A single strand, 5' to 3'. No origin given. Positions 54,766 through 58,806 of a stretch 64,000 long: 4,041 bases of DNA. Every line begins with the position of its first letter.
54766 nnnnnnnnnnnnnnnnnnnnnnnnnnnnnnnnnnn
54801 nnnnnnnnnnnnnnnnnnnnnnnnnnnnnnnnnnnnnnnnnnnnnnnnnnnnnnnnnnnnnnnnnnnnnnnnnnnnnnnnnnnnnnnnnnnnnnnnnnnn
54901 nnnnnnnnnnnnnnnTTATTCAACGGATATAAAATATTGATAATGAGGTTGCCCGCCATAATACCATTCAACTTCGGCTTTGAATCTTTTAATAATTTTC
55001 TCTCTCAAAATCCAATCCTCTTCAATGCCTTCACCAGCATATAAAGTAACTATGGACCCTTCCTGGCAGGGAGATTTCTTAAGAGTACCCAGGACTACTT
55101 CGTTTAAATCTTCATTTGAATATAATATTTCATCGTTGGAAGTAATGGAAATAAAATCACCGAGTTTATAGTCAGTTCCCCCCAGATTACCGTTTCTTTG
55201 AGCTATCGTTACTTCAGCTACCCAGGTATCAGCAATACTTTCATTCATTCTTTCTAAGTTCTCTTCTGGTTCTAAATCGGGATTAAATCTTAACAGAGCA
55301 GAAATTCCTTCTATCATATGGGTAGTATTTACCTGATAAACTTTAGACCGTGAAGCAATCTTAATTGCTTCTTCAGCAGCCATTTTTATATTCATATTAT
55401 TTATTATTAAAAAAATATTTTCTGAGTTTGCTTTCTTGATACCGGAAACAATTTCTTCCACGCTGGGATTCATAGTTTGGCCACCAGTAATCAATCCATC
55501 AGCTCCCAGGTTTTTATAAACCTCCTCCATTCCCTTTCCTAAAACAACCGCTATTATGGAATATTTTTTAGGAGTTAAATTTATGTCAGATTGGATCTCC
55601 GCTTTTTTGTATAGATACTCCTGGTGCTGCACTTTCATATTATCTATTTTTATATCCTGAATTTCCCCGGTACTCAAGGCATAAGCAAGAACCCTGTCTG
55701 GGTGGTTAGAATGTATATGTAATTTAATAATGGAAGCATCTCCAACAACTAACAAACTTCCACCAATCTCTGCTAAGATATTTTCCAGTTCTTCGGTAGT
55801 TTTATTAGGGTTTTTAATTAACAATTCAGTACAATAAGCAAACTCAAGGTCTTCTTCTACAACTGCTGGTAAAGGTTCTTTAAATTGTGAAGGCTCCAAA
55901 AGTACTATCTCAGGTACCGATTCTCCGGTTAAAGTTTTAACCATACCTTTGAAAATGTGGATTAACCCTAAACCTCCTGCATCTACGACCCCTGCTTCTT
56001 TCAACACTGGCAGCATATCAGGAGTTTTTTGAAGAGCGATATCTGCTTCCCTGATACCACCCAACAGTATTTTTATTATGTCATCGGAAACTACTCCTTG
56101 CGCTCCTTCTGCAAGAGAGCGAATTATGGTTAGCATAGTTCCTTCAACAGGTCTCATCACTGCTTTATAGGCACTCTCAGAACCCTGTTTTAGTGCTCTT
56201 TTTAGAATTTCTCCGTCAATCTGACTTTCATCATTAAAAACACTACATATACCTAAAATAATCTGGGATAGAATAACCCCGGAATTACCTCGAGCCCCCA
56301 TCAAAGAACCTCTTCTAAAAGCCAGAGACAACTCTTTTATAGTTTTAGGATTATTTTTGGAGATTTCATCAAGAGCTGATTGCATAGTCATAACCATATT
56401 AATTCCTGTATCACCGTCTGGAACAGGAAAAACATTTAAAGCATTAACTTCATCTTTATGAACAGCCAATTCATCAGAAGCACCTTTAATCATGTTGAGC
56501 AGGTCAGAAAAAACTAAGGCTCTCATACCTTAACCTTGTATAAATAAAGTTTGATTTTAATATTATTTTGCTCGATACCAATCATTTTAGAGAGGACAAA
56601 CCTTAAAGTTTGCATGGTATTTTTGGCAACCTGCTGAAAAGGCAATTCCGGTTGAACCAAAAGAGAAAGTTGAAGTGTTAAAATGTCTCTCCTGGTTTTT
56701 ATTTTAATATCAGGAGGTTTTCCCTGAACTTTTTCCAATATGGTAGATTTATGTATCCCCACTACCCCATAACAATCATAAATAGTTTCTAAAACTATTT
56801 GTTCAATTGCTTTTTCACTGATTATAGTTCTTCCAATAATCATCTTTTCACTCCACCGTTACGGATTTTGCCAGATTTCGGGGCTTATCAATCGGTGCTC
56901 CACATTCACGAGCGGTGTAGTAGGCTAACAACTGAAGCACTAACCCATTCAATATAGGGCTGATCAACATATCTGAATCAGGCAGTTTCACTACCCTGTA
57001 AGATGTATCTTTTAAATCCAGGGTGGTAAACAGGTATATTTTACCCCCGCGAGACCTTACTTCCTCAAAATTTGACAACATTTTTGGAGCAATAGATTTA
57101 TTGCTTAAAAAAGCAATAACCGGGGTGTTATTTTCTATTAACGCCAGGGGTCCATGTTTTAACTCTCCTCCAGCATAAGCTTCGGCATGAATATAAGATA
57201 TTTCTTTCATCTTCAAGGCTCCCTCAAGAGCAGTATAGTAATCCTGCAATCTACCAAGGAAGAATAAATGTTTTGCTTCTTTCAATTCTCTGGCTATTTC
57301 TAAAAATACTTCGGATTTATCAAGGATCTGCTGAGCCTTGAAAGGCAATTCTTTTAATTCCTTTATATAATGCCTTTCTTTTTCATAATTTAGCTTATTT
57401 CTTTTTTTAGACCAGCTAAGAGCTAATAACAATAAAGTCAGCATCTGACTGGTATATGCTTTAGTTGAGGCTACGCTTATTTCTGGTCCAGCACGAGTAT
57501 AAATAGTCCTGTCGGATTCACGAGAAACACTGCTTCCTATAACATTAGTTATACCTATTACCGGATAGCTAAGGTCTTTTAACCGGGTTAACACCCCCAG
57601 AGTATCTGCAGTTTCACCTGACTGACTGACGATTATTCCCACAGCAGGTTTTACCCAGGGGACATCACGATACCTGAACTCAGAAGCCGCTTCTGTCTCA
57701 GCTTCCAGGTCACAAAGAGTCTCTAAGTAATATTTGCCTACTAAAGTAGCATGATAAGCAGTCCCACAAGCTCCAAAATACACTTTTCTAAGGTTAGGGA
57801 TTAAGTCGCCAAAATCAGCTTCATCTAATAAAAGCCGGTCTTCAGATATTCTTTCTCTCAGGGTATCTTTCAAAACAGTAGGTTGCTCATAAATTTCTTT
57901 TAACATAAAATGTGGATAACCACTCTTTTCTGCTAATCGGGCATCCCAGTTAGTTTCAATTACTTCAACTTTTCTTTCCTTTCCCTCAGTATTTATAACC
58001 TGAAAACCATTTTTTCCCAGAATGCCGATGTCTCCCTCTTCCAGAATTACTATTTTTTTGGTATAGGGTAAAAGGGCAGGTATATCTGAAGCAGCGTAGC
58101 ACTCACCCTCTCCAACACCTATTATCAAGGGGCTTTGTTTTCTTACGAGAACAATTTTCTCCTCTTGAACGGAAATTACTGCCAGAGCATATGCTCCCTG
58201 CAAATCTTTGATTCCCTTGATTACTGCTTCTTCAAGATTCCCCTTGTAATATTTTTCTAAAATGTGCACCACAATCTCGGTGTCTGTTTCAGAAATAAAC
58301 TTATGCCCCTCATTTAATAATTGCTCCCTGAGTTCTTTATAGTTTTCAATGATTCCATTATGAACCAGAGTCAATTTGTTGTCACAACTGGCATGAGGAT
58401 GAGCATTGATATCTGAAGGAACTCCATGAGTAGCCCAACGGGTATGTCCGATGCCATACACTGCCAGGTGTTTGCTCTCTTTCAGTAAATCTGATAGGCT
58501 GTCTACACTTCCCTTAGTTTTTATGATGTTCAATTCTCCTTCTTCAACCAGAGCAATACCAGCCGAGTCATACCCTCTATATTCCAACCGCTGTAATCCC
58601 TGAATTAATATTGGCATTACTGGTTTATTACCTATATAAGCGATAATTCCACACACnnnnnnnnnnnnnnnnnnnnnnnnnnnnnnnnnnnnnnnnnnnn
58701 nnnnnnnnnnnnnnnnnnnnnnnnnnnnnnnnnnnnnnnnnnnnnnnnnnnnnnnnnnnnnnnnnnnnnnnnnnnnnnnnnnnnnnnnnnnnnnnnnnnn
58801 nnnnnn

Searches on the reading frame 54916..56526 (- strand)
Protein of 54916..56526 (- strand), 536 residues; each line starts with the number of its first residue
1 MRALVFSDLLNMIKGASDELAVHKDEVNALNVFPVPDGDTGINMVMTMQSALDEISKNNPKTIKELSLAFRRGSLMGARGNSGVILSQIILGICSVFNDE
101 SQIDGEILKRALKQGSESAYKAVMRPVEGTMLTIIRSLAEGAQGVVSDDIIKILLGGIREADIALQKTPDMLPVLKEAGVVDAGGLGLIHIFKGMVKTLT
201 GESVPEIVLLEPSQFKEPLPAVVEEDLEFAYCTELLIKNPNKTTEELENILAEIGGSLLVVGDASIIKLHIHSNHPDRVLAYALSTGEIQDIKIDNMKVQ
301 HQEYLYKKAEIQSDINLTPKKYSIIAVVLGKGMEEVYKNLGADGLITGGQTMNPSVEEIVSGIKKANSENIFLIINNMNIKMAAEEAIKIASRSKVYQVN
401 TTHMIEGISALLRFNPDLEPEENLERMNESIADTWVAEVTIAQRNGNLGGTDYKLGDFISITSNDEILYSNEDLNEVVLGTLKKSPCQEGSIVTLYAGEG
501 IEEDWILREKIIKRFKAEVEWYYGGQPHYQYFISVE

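Call 6: search_protein_families(library=ncbifam, proteins=[window:54916-56526:-])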
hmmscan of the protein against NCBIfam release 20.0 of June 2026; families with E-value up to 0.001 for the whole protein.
window:54916-56526:- (536 aa): 4 families
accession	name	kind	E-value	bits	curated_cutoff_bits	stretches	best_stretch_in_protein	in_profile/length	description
TIGR03599.1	YloV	subfamily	1.4e-166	555.2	396.1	1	10-536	2-530/530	DAK2 domain fusion protein YloV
NF038248.1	FakA_VfrB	equivalog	3.8e-126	421.7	975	1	11-536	10-549/549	fatty acid kinase catalytic subunit FakA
TIGR02365.1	dha_L_ycgS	equivalog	7.1e-06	25.9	138.3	1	11-143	3-136/196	dihydroxyacetone kinase subunit DhaL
NF011049.0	PRK14479.1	subfamily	0.00028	19.6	492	1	9-187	364-554/568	dihydroxyacetone kinase family protein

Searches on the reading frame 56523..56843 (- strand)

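Call 6: search_protein_families(library=ncbifam, proteins=[window:56523-56843:-])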
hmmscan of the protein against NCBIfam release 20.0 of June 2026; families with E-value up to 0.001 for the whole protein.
window:56523-56843:- (106 aa): 1 family
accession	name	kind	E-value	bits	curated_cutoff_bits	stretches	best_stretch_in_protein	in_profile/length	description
NF033218.1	anchor_AmaP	equivalog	0.00024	20.9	55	0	29-99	96-166/166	alkaline shock response membrane anchor protein AmaP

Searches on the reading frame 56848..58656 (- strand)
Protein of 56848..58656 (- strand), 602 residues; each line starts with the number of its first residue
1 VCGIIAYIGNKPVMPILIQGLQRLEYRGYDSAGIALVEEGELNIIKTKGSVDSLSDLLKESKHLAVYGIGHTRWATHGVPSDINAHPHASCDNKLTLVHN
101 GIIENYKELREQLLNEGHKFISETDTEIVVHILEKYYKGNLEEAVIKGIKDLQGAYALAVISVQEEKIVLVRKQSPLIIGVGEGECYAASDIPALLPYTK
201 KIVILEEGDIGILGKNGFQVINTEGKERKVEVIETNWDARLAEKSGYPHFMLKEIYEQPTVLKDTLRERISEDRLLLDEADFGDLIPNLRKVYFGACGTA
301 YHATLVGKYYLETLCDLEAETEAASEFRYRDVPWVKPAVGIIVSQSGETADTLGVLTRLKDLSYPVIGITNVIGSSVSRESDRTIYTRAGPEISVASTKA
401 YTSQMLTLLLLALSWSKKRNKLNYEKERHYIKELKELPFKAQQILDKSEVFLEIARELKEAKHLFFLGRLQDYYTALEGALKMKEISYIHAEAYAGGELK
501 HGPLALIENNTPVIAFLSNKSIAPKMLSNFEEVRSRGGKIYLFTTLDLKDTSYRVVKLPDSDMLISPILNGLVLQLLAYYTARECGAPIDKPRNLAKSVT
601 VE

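Call 6: search_protein_families(library=ncbifam, proteins=[window:56848-58656:-])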
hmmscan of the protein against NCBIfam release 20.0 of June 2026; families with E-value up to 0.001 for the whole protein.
window:56848-58656:- (602 aa): 13 families
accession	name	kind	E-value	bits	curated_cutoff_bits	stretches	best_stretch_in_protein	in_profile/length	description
TIGR01135.1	glmS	equivalog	1.9e-230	766.5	418.05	1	2-602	1-607/607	glutamine--fructose-6-phosphate transaminase (isomerizing)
NF001484.0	PRK00331.1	subfamily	4.5e-230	765.1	381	1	1-602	1-601/601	isomerizing glutamine--fructose-6-phosphate transaminase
NF046059.1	NagB_SO3506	equivalog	6.7e-29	101.2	430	1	290-544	39-283/330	glucosamine-6-phosphate deaminase NagB-II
TIGR01134.1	purF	equivalog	6e-27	95.1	350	1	2-208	1-212/432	amidophosphoribosyltransferase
NF041128.1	glucosaP_deam_GlmD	equivalog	1.1e-23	84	580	1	324-599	65-321/323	glucosamine-6-phosphate deaminase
TIGR01536.1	asn_synth_AEB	equivalog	2.2e-15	56.7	267.1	1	68-200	47-171/517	asparagine synthase (glutamine-hydrolyzing)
TIGR03104.1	trio_amidotrans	equivalog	1e-13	50.4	570.1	1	69-196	45-166/589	N-acetylglutaminylglutamine amidotransferase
NF006949.0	PRK09431.1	equivalog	1.2e-13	50.5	499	1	69-209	46-179/554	asparagine synthase B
TIGR03108.1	eps_aminotran_1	hypoth_equivalog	2.5e-09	36.4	816.9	1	68-174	45-141/628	XrtA/PEP-CTERM system amidotransferase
TIGR00393.1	kpsF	subfamily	4.9e-05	23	203.7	1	339-410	50-121/268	KpsF/GutQ family sugar-phosphate isomerase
NF008481.0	PRK11382.1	equivalog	0.00023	20.4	430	0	289-521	44-269/340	fructoselysine 6-phosphate deglycase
NF040776.2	AlsR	equivalog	0.00023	20.2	400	1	339-393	179-233/279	transcriptional repressor AlsR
NF003915.0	PRK05441.1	subfamily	0.00089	18.4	168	0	341-410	136-207/300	N-acetylmuramic acid 6-phosphate etherase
